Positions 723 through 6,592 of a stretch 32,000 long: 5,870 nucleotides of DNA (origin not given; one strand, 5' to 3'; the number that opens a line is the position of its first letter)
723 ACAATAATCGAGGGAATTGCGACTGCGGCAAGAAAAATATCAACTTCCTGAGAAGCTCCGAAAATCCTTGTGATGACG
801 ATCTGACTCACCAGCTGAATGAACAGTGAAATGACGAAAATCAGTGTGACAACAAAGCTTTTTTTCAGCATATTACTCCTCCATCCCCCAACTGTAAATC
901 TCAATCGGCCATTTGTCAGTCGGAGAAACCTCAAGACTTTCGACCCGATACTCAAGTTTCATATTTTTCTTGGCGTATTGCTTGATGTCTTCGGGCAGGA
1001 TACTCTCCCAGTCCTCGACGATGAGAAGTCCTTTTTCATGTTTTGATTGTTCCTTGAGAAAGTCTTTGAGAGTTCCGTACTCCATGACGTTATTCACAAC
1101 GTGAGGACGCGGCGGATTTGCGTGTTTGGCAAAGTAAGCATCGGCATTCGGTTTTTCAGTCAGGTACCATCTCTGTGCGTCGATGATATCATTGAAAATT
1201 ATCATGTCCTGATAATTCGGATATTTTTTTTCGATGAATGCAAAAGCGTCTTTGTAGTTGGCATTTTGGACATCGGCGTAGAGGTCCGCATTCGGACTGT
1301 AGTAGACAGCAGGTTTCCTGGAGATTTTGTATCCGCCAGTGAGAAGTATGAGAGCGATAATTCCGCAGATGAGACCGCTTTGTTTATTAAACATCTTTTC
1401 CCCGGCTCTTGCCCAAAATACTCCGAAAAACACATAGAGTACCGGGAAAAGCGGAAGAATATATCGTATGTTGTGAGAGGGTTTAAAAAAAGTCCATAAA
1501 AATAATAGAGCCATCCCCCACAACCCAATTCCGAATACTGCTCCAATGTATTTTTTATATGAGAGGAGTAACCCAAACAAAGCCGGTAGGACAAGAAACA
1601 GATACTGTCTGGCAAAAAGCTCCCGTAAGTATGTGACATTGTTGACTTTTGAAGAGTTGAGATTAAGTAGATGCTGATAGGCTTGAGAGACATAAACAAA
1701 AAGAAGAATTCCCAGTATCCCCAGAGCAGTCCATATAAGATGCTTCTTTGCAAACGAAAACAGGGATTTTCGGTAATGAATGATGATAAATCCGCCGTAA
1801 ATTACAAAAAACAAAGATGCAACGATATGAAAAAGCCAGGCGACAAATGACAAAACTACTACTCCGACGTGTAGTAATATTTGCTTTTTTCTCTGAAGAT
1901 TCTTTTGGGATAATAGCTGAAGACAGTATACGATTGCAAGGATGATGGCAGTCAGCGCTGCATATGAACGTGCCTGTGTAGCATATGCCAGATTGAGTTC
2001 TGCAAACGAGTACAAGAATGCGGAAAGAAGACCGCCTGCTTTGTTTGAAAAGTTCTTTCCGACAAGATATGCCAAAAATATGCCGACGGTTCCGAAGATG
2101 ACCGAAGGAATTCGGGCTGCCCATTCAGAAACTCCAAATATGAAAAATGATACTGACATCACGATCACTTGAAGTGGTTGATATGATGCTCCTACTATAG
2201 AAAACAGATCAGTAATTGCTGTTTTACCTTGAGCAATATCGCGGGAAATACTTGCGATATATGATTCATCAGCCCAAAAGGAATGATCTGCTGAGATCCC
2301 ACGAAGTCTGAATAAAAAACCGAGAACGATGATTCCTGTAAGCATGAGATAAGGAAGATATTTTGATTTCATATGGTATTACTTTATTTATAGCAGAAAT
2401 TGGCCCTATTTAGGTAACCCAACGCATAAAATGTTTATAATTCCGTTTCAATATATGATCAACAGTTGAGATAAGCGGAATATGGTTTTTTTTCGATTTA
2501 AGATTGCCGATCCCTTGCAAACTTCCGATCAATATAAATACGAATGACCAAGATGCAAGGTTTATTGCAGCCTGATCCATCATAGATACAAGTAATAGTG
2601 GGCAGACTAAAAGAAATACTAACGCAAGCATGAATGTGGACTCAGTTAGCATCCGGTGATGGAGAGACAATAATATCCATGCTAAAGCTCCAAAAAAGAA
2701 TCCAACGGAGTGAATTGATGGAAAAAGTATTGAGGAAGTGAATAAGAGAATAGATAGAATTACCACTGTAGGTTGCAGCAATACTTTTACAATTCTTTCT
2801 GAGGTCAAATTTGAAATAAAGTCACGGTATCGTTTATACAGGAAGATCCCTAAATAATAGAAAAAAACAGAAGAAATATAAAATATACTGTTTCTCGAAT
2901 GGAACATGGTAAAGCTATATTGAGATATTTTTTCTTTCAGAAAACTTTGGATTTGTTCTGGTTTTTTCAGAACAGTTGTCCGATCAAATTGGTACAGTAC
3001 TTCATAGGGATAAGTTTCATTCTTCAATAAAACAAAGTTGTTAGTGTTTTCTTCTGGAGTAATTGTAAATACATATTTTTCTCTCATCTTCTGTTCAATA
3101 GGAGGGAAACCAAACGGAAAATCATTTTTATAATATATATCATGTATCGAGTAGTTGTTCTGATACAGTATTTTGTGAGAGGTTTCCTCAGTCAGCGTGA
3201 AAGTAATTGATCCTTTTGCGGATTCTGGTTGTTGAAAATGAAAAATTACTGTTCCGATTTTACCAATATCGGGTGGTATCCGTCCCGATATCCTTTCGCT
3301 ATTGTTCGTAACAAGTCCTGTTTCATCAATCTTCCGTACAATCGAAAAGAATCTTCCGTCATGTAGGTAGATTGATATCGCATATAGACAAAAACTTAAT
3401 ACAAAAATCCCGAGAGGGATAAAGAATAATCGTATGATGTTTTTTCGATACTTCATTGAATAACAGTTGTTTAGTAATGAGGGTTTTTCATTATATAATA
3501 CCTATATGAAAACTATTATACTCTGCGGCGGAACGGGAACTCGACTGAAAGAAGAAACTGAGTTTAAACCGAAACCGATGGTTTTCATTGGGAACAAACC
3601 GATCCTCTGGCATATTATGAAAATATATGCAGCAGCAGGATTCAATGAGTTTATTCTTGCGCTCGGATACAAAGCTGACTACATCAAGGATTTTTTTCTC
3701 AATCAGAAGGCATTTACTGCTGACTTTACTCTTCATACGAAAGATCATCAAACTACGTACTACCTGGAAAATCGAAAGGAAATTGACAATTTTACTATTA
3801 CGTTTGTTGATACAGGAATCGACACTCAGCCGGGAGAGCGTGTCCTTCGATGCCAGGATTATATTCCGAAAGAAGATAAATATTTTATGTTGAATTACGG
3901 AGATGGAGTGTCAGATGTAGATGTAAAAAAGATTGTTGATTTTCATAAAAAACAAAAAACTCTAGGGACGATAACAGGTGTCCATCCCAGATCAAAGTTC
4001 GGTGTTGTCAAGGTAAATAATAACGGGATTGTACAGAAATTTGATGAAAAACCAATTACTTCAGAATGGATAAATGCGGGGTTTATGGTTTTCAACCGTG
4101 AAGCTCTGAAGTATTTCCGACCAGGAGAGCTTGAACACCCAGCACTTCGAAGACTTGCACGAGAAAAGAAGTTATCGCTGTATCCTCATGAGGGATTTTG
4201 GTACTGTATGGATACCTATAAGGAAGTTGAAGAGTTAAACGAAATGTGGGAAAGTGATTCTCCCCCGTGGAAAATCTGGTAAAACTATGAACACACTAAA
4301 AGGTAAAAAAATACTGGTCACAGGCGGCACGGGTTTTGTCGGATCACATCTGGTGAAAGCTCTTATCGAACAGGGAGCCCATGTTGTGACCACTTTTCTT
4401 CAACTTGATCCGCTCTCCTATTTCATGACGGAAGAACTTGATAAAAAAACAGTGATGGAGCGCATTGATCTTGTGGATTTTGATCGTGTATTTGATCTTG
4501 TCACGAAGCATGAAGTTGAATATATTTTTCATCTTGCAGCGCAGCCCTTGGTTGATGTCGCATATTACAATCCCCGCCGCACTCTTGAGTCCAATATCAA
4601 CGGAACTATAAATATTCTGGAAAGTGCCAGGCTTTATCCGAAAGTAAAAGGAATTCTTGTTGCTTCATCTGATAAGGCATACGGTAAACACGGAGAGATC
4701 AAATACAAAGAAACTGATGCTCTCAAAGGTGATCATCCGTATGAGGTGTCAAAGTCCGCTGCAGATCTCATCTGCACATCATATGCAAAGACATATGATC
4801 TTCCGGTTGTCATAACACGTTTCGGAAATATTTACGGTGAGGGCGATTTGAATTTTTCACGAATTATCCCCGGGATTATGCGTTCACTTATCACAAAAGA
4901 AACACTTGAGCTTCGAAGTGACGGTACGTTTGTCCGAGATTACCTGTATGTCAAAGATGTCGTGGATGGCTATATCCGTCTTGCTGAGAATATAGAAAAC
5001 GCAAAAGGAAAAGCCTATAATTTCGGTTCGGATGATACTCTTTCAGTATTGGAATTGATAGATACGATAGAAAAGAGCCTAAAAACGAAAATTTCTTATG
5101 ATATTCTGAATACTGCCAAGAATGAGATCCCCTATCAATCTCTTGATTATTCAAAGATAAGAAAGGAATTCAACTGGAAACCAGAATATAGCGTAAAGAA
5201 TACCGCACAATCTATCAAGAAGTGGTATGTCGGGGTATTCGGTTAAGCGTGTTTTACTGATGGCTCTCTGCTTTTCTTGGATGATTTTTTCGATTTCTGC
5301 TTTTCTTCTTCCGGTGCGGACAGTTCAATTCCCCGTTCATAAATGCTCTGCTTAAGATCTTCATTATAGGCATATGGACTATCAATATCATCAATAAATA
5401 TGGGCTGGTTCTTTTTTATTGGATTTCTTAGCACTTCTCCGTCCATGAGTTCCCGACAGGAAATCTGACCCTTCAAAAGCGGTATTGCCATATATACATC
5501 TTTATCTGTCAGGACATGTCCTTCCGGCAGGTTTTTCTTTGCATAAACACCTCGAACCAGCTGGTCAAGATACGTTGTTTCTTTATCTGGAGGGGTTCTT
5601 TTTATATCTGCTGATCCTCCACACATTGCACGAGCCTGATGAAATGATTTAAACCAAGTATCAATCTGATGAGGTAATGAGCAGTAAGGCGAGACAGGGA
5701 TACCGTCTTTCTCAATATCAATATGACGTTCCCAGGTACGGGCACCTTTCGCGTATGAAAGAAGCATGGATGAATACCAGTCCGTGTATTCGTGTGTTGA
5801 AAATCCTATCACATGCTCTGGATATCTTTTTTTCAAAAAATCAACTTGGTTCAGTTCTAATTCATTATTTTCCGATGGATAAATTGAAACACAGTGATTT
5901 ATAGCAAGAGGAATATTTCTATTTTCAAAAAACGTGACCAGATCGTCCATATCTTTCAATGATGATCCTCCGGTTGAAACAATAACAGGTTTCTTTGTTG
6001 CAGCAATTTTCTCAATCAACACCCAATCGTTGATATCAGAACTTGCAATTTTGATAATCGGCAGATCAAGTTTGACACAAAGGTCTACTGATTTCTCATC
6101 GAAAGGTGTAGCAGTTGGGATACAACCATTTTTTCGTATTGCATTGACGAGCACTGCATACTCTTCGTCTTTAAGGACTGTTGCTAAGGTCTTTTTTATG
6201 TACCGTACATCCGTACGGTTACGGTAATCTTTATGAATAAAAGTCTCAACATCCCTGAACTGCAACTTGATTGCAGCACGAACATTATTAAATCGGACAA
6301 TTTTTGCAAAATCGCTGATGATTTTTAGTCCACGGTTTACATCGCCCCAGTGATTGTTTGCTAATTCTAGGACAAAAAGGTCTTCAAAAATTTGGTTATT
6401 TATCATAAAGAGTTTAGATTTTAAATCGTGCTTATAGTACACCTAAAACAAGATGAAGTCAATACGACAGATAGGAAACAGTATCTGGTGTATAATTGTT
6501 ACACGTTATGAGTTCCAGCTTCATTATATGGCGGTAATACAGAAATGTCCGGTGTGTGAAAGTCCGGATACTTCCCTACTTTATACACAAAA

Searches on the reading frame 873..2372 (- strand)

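Call 5: search_protein_families(library=pfam, proteins=[window:873-2372:-])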
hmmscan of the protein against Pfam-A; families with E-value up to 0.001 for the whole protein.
window:873-2372:- (499 aa): 1 family
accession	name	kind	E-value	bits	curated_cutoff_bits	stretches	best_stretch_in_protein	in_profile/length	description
PF13231.12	PMT_2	-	3e-08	34.5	26.1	1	71-223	9-152/160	Dolichyl-phosphate-mannose-protein mannosyltransferase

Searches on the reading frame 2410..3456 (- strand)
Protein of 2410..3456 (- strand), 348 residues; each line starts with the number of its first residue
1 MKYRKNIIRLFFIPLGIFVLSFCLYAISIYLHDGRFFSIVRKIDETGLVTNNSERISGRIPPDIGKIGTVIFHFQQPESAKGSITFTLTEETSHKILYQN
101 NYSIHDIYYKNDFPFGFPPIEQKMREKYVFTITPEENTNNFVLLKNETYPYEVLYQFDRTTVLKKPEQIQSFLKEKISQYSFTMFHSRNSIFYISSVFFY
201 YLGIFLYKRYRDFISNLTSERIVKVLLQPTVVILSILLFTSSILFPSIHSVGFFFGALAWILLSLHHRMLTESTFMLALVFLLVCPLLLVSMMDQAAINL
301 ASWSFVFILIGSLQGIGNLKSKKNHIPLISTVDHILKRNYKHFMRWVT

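Call 5: search_protein_families(library=pfam, proteins=[window:2410-3456:-])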
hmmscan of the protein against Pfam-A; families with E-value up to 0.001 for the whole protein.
window:2410-3456:- (348 aa): 1 family
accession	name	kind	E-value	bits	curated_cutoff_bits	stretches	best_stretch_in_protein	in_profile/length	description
PF04756.19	OST3_OST6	-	0.00065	19.7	27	0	153-293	116-258/294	OST3 / OST6 family, transporter family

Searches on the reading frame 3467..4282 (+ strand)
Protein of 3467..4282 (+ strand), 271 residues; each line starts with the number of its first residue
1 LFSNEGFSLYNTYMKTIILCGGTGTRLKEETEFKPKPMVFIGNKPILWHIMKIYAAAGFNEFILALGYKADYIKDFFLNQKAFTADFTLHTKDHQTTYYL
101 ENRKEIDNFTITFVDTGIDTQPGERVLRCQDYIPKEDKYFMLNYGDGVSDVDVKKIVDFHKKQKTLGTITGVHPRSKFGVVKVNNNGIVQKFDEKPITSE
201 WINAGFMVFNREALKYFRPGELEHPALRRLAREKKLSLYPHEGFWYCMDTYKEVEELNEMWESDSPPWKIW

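Call 5: search_protein_families(library=pfam, proteins=[window:3467-4282:+])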
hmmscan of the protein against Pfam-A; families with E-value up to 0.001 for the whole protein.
window:3467-4282:+ (271 aa): 2 families
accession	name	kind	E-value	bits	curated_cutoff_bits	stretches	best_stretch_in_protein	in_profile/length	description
PF00483.29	NTP_transferase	-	1.4e-23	84.2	21.2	1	15-217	1-188/245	Nucleotidyl transferase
PF12804.13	NTP_transf_3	-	3.3e-05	24.6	27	1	17-70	2-50/160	MobA-like NTP transferase domain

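Call 86: search_protein_families(library=ncbifam, proteins=[window:3467-4282:+], max_evalue=1e-10)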
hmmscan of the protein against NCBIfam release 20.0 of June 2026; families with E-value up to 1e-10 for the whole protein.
window:3467-4282:+ (271 aa): 10 families
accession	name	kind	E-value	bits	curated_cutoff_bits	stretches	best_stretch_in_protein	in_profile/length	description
TIGR02623.1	G1P_cyt_trans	equivalog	3.7e-79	265.8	300.25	1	14-271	1-255/255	glucose-1-phosphate cytidylyltransferase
TIGR03992.1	Arch_glmU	subfamily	8.7e-24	84.1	292.1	1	14-93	1-80/393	bifunctional sugar-1-phosphate nucleotidylyltransferase/acetyltransferase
NF052502.1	man1P_GTase_Rv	exception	7.4e-22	77.7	440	1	15-88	2-75/352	mannose-1-phosphate guanylyltransferase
NF049965.1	GlMnHpPGnyltfHddC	equivalog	1.3e-19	70.7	300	1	14-217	1-175/221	D-glycero-D-manno-heptose 1-phosphate guanosyltransferase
NF041313.1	UDPGP_AglF_Halo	equivalog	7.1e-18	64.9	400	1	14-77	1-64/234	UTP--glucose-1-phosphate uridylyltransferase AglF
TIGR01208.1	rmlA_long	equivalog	3.6e-14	52.4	320.25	0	15-93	1-80/353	glucose-1-phosphate thymidylyltransferase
NF045761.1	NAMPUrTaseMurU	equivalog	1.2e-12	48.2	250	0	14-86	1-73/226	N-acetylmuramate alpha-1-phosphate uridylyltransferase MurU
TIGR02091.1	glgC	equivalog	3.4e-12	46.1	424.9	1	16-203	3-183/364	glucose-1-phosphate adenylyltransferase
NF003670.0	PRK05293.1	equivalog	5.2e-12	45.4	470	0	14-217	5-204/382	glucose-1-phosphate adenylyltransferase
NF041173.1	Sug_nt_acttase_Thmprot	equivalog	1.1e-11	44.4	600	0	14-258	1-224/405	bifunctional sugar-1-phosphate nucleotidylyltransferase/acetyltransferase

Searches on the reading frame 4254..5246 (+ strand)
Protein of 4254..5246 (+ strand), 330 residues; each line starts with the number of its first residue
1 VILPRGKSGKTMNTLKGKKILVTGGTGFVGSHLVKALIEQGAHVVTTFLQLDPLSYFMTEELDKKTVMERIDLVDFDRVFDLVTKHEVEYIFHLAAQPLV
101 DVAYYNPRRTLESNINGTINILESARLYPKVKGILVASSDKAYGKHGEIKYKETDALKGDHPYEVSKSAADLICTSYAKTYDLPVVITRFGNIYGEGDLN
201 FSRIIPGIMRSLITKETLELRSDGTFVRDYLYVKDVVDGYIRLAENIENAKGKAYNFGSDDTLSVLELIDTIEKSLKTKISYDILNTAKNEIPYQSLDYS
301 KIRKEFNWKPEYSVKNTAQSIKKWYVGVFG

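Call 3: search_protein_families(library=pfam, proteins=[window:4254-5246:+])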
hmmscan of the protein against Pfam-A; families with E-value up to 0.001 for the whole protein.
window:4254-5246:+ (330 aa): 7 families
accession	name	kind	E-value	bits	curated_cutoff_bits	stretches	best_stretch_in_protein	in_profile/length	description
PF16363.11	GDP_Man_Dehyd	-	5.4e-54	184.3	27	1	21-319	1-330/332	GDP-mannose 4,6 dehydratase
PF01370.27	Epimerase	-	2e-53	181.7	20.9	1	20-258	1-240/240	NAD dependent epimerase/dehydratase family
PF02719.21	Polysacc_synt_2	-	1.8e-18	67.2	20.2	1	20-195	1-173/293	Polysaccharide biosynthesis protein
PF01073.25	3Beta_HSD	-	2.3e-15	56.8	22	1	21-251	1-236/280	3-beta hydroxysteroid dehydrogenase/isomerase family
PF04321.23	RmlD_sub_bind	-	3.2e-15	56.4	27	1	19-284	2-238/287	RmlD substrate binding domain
PF07993.18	NAD_binding_4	-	1.1e-14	54.6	20.1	1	86-205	87-222/258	Male sterility protein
PF05368.20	NmrA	-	0.00025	21.2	27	0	18-44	3-29/298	NmrA-like family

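Call 4: search_protein_families(library=ncbifam, proteins=[window:4254-5246:+])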
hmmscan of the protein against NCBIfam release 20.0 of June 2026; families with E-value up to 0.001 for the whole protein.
window:4254-5246:+ (330 aa): 56 families (the best 25 are shown)
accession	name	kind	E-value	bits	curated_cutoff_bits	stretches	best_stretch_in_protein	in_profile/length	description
TIGR02622.1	CDP_4_6_dhtase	equivalog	7.2e-62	209.6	278.45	1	16-326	3-331/352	CDP-glucose 4,6-dehydratase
TIGR01181.1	dTDP_gluc_dehyt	equivalog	1.6e-51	175.3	365.1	1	19-326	1-312/321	dTDP-glucose 4,6-dehydratase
TIGR04180.1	EDH_00030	hypoth_equivalog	4.4e-45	154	475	1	20-313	1-297/297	NAD-dependent 4,6-dehydratase LegB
TIGR01179.1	galE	equivalog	2.3e-42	145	262.3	1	19-324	1-324/332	UDP-glucose 4-epimerase GalE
NF007582.0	PRK10217.1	equivalog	6.5e-32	111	698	1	18-326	2-332/355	dTDP-glucose 4,6-dehydratase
NF007490.0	PRK10084.1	subfamily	3.1e-29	102.1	649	1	19-326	2-335/361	dTDP-glucose 4,6-dehydratase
NF007956.0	PRK10675.1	subfamily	3.9e-26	92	394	2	19-190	2-177/338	UDP-glucose 4-epimerase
NF011728.1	PRK15181.1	equivalog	1.3e-25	90.2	760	1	11-326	9-338/348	Vi polysaccharide biosynthesis UDP-N-acetylglucosaminuronic acid C-4 epimerase TviC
TIGR02197.1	heptose_epim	equivalog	1.6e-24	86.7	274.6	1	20-318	1-306/316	ADP-glyceromanno-heptose 6-epimerase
NF047922.1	GDPFucSynFcl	equivalog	9.2e-18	64.7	500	1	17-326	2-302/308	GDP-L-fucose synthase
TIGR03466.1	HpnA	hypoth_equivalog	1.3e-15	57.1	367.65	1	19-272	2-242/327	hopanoid-associated sugar epimerase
NF043036.1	ErythonDh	equivalog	5.3e-15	55.4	325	1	19-179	2-165/321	D-erythronate dehydrogenase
TIGR01746.1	Thioester-redct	subfamily_domain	1.1e-14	54.5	213.35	1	19-277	1-283/371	thioester reductase domain-containing protein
TIGR01472.1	gmd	equivalog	9.4e-14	51.4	415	1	18-282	1-274/342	GDP-mannose 4,6-dehydratase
TIGR03589.1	PseB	equivalog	1.1e-13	50.8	407.75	1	15-143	2-129/324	UDP-N-acetylglucosamine 4,6-dehydratase (inverting)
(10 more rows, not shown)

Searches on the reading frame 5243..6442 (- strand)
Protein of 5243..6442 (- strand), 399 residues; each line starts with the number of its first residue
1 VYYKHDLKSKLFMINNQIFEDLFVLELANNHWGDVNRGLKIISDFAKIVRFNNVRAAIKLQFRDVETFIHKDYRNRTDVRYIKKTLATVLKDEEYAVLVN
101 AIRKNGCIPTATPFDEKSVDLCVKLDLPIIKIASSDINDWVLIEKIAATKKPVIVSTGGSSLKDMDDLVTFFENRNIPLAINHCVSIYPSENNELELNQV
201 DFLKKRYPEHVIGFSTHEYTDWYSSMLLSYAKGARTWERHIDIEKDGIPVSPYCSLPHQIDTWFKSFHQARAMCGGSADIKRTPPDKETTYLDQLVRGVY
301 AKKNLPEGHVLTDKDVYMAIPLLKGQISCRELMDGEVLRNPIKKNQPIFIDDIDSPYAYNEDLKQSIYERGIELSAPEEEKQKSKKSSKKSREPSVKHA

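Call 3: search_protein_families(library=pfam, proteins=[window:5243-6442:-])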
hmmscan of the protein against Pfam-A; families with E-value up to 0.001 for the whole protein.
window:5243-6442:- (399 aa): 2 families
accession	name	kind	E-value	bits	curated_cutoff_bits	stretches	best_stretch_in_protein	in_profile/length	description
PF03102.20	NeuB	-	6.1e-38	131.1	22.1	1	57-275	12-237/241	NeuB family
PF08666.17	SAF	-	2.7e-05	25.1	21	1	297-353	2-62/63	SAF domain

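Call 4: search_protein_families(library=ncbifam, proteins=[window:5243-6442:-])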
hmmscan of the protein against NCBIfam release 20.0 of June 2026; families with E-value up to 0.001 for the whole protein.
window:5243-6442:- (399 aa): 2 families
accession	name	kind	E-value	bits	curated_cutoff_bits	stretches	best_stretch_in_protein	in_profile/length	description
TIGR03586.1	PseI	equivalog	2e-34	119.2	340.25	1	23-321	4-300/327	pseudaminic acid synthase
TIGR03569.1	NeuB_NnaB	equivalog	6.9e-33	114.1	399.65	1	26-321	6-302/329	N-acetylneuraminate synthase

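Call 49: search_solved_structures(query=window:5243-6439:-, max_evalue=0.001)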
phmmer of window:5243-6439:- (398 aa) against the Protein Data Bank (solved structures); distinct sequences matched with E-value up to 0.001: 8.
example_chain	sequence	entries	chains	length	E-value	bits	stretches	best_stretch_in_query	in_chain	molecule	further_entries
3g8r_A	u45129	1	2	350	6.8e-63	216.3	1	19-353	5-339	Probable spore coat polysaccharide biosynthesis protein E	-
4ipi_A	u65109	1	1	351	1.3e-23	87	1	19-348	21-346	Polysialic acid capsule biosynthesis protein SiaC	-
4ipj_A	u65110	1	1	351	2.3e-23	86.2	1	19-347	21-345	Polysialic acid capsule biosynthesis protein SiaC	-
1xuu_A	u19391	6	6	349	2.3e-23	86.2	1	19-347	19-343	polysialic acid capsule biosynthesis protein SiaC | N-acetylneuraminate synthase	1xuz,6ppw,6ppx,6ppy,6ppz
2wqp_A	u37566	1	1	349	5.6e-22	81.6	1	19-347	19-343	POLYSIALIC ACID CAPSULE BIOSYNTHESIS PROTEIN SIAC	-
6ncs_A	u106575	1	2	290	1.6e-20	76.9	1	18-244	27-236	N-acetylneuraminic acid (Sialic acid) synthetase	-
8h2c_A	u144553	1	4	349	1.4e-16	63.9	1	22-320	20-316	Pseudaminic acid synthase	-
1vli_A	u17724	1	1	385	2.5e-15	59.7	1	25-248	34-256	Spore coat polysaccharide biosynthesis protein spsE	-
